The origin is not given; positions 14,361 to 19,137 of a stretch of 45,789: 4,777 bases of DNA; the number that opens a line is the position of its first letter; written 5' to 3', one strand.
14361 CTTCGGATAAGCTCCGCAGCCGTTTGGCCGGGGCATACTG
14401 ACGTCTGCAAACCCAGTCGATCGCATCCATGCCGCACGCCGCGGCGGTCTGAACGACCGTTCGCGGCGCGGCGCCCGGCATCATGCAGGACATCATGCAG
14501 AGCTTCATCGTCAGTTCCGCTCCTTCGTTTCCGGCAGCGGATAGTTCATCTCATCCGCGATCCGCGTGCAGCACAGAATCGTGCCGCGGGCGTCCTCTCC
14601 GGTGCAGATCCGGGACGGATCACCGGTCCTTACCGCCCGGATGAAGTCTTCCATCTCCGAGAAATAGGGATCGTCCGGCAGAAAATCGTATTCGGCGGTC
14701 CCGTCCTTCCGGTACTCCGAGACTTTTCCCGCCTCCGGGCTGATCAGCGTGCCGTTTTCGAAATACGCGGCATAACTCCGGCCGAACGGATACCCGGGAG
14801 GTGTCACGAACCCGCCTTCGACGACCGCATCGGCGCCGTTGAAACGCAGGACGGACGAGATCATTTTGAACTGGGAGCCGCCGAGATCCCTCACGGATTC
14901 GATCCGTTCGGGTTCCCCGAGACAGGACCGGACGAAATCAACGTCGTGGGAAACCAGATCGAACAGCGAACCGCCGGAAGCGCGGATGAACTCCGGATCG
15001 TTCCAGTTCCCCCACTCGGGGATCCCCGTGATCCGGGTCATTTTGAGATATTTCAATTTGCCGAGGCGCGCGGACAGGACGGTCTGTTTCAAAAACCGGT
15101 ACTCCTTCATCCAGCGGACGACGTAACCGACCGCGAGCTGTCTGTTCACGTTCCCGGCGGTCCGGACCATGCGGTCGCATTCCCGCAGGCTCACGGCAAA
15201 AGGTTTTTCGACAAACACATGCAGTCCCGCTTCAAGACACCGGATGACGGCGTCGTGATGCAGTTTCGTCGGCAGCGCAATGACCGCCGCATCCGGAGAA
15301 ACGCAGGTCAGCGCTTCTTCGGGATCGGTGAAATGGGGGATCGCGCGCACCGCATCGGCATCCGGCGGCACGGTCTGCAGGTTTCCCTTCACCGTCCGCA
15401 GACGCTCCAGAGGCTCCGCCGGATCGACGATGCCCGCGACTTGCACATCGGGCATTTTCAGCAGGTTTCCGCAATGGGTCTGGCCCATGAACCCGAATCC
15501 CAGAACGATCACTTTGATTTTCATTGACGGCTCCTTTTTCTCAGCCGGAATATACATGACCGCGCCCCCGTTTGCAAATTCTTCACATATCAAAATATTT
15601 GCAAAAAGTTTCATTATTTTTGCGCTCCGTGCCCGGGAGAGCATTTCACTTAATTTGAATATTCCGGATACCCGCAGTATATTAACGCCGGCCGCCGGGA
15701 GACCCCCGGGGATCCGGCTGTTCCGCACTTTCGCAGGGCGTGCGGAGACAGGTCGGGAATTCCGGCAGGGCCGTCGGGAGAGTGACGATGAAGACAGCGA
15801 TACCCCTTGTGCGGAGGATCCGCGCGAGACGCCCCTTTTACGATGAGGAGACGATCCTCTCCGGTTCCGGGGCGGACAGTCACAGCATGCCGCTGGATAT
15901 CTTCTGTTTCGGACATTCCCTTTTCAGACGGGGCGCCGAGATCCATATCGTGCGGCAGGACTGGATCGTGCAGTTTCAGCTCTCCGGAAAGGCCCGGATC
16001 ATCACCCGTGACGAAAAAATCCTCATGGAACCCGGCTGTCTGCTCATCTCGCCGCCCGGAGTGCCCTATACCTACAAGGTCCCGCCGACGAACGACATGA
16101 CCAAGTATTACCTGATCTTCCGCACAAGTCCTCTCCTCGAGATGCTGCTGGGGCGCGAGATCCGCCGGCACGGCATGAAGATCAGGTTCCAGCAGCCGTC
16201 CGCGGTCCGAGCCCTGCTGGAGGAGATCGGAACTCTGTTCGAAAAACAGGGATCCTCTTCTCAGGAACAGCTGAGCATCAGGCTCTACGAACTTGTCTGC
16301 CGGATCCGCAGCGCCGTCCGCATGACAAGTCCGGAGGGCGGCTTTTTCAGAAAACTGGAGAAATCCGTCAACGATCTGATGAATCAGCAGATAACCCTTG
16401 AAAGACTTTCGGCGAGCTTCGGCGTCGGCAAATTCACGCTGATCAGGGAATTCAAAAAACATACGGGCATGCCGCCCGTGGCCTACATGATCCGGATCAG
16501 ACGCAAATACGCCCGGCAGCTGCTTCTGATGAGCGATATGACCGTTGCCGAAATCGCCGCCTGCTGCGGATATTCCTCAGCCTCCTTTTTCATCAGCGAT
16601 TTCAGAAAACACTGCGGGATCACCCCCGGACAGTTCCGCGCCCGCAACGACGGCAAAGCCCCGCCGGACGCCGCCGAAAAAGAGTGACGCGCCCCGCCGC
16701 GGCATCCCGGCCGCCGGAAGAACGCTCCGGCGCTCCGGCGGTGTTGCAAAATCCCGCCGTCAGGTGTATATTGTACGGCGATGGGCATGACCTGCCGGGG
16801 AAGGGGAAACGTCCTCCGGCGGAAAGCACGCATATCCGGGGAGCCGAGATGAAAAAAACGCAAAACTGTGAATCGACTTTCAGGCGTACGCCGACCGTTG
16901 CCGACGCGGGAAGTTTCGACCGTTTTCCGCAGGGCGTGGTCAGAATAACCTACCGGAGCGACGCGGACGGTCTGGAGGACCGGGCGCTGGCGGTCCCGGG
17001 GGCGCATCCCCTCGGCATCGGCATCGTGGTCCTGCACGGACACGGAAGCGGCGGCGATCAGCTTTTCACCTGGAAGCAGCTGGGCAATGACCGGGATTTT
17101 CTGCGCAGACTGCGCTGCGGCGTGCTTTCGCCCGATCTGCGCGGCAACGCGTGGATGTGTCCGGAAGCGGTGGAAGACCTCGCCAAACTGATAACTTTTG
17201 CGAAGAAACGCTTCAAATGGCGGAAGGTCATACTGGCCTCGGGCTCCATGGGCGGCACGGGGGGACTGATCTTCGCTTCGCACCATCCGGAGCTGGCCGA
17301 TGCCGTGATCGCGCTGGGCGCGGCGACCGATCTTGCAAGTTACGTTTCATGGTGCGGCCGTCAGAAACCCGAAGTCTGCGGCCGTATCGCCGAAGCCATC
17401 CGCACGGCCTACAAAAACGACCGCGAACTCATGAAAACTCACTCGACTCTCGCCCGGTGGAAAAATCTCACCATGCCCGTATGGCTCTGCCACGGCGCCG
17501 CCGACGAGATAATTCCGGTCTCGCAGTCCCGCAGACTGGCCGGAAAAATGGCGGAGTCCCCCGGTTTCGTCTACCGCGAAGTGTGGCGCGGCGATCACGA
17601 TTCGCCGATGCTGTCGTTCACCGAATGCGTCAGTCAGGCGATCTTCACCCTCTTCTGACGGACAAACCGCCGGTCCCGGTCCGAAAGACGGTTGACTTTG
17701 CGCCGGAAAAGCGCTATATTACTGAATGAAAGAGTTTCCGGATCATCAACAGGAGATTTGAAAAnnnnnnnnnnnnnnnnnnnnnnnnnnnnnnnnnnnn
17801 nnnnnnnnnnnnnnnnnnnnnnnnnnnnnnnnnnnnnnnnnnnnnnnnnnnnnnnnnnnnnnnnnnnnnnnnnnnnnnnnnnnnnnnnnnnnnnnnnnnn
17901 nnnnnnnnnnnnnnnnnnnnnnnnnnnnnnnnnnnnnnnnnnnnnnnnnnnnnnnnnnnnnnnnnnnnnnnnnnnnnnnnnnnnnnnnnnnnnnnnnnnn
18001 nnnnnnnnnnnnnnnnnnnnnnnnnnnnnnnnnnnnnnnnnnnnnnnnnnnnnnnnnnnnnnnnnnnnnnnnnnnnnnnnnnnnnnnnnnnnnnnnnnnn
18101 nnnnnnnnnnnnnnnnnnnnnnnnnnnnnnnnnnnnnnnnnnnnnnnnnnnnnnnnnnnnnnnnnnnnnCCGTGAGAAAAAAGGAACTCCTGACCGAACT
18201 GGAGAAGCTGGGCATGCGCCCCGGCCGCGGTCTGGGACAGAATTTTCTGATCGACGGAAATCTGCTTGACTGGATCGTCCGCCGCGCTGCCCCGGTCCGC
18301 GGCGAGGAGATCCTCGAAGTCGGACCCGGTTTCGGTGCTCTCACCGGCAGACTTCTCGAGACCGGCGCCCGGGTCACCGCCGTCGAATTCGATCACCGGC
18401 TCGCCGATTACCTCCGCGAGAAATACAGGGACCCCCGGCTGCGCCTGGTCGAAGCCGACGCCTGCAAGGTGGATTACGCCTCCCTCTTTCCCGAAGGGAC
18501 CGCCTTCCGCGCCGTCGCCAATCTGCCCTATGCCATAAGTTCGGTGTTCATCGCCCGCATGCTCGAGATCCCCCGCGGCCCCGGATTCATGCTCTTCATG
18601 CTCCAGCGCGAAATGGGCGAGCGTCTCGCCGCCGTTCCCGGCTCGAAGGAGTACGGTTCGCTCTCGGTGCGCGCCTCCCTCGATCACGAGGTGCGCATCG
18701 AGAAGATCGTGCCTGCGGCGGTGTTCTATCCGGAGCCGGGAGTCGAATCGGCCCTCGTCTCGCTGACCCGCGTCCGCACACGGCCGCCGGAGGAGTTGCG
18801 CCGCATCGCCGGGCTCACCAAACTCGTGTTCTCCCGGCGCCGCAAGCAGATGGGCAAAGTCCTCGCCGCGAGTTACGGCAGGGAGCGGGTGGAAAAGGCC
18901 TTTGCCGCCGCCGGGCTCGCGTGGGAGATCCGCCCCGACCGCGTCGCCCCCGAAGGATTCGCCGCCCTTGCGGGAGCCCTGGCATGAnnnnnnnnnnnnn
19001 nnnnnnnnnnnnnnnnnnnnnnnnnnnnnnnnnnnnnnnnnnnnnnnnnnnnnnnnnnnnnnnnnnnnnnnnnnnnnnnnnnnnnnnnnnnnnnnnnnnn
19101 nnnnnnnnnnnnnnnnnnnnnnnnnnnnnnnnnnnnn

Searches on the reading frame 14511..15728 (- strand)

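Call 18: search_protein_families(library=pfam, proteins=[window:14511-15728:-], max_evalue=0.001)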
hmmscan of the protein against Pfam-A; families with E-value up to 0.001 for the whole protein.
window:14511-15728:- (405 aa): 3 families
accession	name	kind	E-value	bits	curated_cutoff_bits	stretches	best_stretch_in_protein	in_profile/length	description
PF01408.29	GFO_IDH_MocA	-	8.2e-23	81.8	24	1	71-202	1-120/120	Oxidoreductase family, NAD-binding Rossmann fold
PF22725.1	GFO_IDH_MocA_C3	-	3.1e-10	40.5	27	1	210-328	1-123/124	GFO/IDH/MocA C-terminal domain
PF02894.22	GFO_IDH_MocA_C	-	0.00022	21.5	22.9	0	215-280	2-68/218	Oxidoreductase family, C-terminal alpha/beta domain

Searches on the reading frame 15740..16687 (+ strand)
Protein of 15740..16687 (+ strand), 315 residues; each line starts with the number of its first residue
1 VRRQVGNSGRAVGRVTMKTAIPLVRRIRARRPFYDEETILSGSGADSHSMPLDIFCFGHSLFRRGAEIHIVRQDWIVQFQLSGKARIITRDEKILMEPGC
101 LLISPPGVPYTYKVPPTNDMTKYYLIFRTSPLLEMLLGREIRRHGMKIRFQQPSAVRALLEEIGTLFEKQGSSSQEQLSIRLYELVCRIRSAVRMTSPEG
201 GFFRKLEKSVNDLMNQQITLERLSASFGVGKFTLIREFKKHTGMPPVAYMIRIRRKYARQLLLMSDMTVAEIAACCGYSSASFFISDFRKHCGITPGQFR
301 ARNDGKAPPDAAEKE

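Call 17: search_protein_families(library=pfam, proteins=[window:15740-16687:+], max_evalue=0.001)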
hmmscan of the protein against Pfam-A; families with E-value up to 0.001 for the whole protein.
window:15740-16687:+ (315 aa): 4 families
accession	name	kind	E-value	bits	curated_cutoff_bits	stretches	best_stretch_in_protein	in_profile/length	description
PF12833.13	HTH_18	-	4.9e-22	78.5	33.6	1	223-302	1-80/80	Helix-turn-helix domain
PF00165.29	HTH_AraC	-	3.7e-16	59.2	26.6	1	264-300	6-41/42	Bacterial regulatory helix-turn-helix proteins, AraC family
PF02311.25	AraC_binding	-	2.4e-10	40.7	21.1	1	73-186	22-135/135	AraC-like ligand binding domain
PF14525.12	AraC_binding_2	-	0.0001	22.5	27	1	77-150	58-122/173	AraC-binding-like domain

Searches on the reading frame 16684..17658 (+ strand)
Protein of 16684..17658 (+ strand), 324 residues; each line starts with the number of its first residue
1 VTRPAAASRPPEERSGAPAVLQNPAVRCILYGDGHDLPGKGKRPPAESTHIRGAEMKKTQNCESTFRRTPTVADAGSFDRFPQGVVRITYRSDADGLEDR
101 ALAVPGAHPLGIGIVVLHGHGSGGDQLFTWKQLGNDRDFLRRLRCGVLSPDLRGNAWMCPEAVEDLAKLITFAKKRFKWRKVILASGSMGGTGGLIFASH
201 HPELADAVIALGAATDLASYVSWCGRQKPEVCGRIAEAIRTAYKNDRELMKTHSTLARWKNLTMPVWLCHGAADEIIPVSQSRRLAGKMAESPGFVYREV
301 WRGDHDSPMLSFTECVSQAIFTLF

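Call 17: search_protein_families(library=pfam, proteins=[window:16684-17658:+], max_evalue=0.001)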
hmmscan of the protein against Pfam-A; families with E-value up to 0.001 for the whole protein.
window:16684-17658:+ (324 aa): 5 families
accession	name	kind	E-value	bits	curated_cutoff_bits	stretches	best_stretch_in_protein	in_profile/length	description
PF12146.15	Hydrolase_4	-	6.6e-13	48.9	27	1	152-241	48-139/239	Serine aminopeptidase, S33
PF00561.26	Abhydrolase_1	-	2.3e-09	37.7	25.8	1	114-214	3-108/245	alpha/beta hydrolase fold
PF12697.13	Abhydrolase_6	-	5.9e-08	34.1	26.3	1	114-311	1-209/217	Alpha/beta hydrolase family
PF20434.5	BD-FAE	-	0.00021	21.3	26.8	1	206-288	134-214/215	BD-FAE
PF00326.27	Peptidase_S9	-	0.00033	20.6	22.6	1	164-290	46-171/213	Prolyl oligopeptidase family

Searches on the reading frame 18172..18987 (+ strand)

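Call 17: search_protein_families(library=pfam, proteins=[window:18172-18987:+], max_evalue=0.001)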
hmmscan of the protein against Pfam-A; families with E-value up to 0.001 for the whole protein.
window:18172-18987:+ (271 aa): 3 families
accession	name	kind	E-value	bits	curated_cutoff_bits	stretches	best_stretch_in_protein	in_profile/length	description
PF00398.26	RrnaAD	-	2.3e-46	158.5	24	1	21-245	8-237/263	Ribosomal RNA adenine dimethylase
PF13649.12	Methyltransf_25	-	8.1e-07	30.1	27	1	47-103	1-61/97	Methyltransferase domain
PF08241.18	Methyltransf_11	-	5.3e-06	27.4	21.2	1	48-103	1-57/95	Methyltransferase domain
